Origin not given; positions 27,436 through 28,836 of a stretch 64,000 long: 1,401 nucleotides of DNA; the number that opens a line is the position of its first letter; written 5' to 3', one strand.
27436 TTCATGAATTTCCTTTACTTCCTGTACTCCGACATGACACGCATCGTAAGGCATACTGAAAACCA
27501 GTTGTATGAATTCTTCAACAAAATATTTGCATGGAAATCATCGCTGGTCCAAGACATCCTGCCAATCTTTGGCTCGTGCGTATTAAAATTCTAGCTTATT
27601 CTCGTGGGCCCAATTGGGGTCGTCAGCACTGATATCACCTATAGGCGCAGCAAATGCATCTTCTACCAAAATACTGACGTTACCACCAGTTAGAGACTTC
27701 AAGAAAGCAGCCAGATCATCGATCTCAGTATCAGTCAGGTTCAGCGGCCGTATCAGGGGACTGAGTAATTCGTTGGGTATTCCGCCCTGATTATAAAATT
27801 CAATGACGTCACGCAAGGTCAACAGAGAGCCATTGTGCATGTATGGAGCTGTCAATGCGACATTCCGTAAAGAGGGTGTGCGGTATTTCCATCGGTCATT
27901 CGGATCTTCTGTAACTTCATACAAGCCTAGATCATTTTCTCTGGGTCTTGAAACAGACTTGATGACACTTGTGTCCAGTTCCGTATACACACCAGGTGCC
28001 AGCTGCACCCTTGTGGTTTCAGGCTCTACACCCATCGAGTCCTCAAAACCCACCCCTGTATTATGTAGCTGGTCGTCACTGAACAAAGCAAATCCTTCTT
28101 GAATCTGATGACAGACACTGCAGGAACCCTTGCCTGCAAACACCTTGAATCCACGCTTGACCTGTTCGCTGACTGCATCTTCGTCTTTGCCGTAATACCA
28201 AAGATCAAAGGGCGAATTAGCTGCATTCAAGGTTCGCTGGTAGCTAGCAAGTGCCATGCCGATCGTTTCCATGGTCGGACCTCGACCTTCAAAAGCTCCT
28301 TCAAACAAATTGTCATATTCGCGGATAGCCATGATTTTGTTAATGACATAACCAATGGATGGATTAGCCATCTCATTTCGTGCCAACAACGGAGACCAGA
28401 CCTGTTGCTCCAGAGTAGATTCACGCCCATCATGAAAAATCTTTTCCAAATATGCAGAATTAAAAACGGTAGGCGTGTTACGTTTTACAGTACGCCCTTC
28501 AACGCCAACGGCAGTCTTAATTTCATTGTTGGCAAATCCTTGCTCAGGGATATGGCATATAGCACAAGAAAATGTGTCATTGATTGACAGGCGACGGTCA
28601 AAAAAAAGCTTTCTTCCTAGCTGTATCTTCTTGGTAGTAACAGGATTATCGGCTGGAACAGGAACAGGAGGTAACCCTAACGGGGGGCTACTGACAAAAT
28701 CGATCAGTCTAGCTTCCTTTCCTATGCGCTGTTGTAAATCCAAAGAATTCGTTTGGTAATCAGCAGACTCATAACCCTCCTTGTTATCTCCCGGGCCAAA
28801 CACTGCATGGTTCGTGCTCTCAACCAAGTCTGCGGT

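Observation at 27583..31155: mtoX (SBP56 methanethiol oxidase) - SCO1 - mauG-like operon for a periplasmic Cu enzyme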

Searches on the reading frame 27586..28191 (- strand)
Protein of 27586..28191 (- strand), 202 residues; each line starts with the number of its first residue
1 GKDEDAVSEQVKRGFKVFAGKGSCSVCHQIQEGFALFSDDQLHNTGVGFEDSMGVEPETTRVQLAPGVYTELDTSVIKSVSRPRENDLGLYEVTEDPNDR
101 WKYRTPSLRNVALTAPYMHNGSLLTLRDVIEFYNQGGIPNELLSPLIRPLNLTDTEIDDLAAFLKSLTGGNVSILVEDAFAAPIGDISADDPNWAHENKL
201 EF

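Call 24: search_solved_structures(query=window:27586-28191:-, max_evalue=1, show_alignments=5)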
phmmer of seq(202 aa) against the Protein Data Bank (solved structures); distinct sequences matched with E-value up to 1: 37.
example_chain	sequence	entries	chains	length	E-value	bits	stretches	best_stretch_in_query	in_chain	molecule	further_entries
6e1c_A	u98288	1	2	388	8.5e-19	71.4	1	83-185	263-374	Di-heme enzyme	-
3rn0_A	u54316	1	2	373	4.1e-12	49.6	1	94-135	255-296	Methylamine utilization protein MauG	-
3rn1_A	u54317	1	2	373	9e-12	48.5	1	94-135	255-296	Methylamine utilization protein MauG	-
4aal_A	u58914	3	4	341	9.1e-12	48.5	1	82-174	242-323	CYTOCHROME C551 PEROXIDASE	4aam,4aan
4aao_A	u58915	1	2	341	9.7e-12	48.4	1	82-174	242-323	CYTOCHROME C551 PEROXIDASE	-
3l4m_A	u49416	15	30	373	1.3e-11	48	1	94-135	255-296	Methylamine utilization protein mauG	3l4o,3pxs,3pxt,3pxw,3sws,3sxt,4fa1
4l1q_A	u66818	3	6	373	1.3e-11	47.9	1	94-135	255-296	Methylamine utilization protein MauG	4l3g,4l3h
3rlm_A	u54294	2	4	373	1.6e-11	47.7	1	94-135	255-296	Methylamine utilization protein MauG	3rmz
4o1q_A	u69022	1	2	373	1.7e-11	47.6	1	94-135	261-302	Methylamine utilization protein MauG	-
3sjl_A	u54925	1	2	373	1.7e-11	47.6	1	94-135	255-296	Methylamine utilization protein mauG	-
3svw_A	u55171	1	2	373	1.7e-11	47.6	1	94-135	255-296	Methylamine utilization protein MauG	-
3sle_A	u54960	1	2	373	1.7e-11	47.6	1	94-135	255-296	Methylamine utilization protein MauG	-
3orv_A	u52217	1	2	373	6.3e-11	45.7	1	94-135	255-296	Methylamine utilization protein mauG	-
2c1u_A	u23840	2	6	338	7e-11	45.6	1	86-170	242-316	DI-HAEM CYTOCHROME C PEROXIDASE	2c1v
4y5r_A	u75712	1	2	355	2.2e-10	44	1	94-135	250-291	Methylamine utilization protein MauG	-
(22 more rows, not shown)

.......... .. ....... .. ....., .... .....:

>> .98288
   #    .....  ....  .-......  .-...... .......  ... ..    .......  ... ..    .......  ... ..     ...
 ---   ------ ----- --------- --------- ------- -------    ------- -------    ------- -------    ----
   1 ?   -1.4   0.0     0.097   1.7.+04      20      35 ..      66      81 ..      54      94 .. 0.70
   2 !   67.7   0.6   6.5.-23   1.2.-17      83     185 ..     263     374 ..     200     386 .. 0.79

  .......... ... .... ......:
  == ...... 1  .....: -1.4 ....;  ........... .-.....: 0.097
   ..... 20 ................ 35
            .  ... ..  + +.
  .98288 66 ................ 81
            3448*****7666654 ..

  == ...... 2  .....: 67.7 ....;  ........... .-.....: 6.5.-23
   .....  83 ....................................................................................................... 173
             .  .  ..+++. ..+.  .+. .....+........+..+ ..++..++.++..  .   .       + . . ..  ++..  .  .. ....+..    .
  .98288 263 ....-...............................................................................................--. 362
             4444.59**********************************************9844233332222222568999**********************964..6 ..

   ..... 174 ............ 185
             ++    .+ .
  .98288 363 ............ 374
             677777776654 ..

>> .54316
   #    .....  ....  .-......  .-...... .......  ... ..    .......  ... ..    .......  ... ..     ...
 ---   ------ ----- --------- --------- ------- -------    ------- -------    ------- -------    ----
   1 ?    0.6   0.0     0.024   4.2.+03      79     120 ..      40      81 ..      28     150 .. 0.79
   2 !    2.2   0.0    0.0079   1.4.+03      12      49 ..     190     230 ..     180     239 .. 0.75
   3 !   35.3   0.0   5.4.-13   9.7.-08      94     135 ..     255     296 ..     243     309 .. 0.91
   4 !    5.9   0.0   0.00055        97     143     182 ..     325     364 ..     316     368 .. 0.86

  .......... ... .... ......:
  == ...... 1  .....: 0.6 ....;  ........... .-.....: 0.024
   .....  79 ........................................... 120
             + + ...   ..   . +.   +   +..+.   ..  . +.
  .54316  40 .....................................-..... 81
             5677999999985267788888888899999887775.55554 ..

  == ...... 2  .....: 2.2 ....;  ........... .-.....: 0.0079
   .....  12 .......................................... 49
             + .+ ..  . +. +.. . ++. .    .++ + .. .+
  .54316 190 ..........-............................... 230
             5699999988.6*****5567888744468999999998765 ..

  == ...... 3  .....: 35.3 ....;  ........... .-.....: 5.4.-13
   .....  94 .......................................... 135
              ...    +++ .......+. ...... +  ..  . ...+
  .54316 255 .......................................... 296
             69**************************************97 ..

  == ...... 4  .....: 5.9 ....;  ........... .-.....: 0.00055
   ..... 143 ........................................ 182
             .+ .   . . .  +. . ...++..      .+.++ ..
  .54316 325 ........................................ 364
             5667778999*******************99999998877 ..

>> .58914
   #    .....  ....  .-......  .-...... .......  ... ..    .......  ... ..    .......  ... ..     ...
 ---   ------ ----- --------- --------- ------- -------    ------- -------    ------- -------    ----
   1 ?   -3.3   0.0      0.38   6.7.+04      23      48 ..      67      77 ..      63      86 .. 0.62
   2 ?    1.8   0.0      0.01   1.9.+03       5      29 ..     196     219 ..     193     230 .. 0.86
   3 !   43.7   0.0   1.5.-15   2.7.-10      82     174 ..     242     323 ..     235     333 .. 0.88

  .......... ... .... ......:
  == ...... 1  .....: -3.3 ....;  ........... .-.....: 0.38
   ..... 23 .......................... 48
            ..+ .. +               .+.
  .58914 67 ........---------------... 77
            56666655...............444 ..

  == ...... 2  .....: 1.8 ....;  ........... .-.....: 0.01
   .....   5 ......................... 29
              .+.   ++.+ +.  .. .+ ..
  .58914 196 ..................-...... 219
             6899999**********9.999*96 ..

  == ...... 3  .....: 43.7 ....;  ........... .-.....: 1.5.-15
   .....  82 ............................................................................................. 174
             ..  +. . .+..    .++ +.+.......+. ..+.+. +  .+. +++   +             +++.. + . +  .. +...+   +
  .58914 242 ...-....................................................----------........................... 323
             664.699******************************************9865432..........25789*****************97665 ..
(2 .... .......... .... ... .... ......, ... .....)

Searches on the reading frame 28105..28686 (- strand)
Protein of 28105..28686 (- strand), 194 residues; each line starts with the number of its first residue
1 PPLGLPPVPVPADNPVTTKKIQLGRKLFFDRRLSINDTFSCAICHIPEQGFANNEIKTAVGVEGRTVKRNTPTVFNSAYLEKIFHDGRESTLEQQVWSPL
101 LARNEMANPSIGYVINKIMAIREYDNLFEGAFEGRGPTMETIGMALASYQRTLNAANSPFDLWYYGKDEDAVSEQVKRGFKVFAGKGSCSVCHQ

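Call 59: search_solved_structures(query=window:28105-28686:-, max_evalue=1e-20, show_alignments=5)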
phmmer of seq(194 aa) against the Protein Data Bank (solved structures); distinct sequences matched with E-value up to 1e-20: 16.
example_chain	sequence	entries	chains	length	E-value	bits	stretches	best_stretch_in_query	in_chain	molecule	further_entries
9qdt_A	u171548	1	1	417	2.6e-29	105.4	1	6-193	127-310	Probable cytochrome c peroxidase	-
1eb7_A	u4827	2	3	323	1.7e-27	99.5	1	13-193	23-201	CYTOCHROME C551 PEROXIDASE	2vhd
4aao_A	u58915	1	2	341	9e-27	97.1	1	8-193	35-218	CYTOCHROME C551 PEROXIDASE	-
4aal_A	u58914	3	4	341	9e-27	97.1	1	8-193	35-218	CYTOCHROME C551 PEROXIDASE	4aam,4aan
1nml_A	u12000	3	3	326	6.3e-26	94.4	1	9-193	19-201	di-haem cytochrome c peroxidase | Cytochrome c peroxidase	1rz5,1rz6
1iqc_A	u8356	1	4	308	4.6e-25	91.6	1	6-193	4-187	di-heme peroxidase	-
2c1u_A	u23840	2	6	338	1.7e-24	89.7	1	11-193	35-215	DI-HAEM CYTOCHROME C PEROXIDASE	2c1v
6e1c_A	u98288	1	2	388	1.8e-24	89.7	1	2-193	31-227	Di-heme enzyme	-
6qkn_A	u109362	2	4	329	2e-24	89.5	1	13-193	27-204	Cytochrome-c peroxidase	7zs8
6fu3_A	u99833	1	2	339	2.2e-24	89.3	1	13-193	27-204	Protein CcpR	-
3hq8_A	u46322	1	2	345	3.9e-24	88.5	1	8-193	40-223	Cytochrome c551 peroxidase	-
3hq6_A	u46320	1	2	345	7.4e-24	87.6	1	8-193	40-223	Cytochrome c551 peroxidase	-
3hq9_A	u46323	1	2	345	1e-23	87.2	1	8-193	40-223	Cytochrome c551 peroxidase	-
1zzh_A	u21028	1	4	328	1.8e-23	86.4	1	9-193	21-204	cytochrome c peroxidase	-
3o5c_A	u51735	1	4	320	3e-23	85.6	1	7-193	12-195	Cytochrome c551 peroxidase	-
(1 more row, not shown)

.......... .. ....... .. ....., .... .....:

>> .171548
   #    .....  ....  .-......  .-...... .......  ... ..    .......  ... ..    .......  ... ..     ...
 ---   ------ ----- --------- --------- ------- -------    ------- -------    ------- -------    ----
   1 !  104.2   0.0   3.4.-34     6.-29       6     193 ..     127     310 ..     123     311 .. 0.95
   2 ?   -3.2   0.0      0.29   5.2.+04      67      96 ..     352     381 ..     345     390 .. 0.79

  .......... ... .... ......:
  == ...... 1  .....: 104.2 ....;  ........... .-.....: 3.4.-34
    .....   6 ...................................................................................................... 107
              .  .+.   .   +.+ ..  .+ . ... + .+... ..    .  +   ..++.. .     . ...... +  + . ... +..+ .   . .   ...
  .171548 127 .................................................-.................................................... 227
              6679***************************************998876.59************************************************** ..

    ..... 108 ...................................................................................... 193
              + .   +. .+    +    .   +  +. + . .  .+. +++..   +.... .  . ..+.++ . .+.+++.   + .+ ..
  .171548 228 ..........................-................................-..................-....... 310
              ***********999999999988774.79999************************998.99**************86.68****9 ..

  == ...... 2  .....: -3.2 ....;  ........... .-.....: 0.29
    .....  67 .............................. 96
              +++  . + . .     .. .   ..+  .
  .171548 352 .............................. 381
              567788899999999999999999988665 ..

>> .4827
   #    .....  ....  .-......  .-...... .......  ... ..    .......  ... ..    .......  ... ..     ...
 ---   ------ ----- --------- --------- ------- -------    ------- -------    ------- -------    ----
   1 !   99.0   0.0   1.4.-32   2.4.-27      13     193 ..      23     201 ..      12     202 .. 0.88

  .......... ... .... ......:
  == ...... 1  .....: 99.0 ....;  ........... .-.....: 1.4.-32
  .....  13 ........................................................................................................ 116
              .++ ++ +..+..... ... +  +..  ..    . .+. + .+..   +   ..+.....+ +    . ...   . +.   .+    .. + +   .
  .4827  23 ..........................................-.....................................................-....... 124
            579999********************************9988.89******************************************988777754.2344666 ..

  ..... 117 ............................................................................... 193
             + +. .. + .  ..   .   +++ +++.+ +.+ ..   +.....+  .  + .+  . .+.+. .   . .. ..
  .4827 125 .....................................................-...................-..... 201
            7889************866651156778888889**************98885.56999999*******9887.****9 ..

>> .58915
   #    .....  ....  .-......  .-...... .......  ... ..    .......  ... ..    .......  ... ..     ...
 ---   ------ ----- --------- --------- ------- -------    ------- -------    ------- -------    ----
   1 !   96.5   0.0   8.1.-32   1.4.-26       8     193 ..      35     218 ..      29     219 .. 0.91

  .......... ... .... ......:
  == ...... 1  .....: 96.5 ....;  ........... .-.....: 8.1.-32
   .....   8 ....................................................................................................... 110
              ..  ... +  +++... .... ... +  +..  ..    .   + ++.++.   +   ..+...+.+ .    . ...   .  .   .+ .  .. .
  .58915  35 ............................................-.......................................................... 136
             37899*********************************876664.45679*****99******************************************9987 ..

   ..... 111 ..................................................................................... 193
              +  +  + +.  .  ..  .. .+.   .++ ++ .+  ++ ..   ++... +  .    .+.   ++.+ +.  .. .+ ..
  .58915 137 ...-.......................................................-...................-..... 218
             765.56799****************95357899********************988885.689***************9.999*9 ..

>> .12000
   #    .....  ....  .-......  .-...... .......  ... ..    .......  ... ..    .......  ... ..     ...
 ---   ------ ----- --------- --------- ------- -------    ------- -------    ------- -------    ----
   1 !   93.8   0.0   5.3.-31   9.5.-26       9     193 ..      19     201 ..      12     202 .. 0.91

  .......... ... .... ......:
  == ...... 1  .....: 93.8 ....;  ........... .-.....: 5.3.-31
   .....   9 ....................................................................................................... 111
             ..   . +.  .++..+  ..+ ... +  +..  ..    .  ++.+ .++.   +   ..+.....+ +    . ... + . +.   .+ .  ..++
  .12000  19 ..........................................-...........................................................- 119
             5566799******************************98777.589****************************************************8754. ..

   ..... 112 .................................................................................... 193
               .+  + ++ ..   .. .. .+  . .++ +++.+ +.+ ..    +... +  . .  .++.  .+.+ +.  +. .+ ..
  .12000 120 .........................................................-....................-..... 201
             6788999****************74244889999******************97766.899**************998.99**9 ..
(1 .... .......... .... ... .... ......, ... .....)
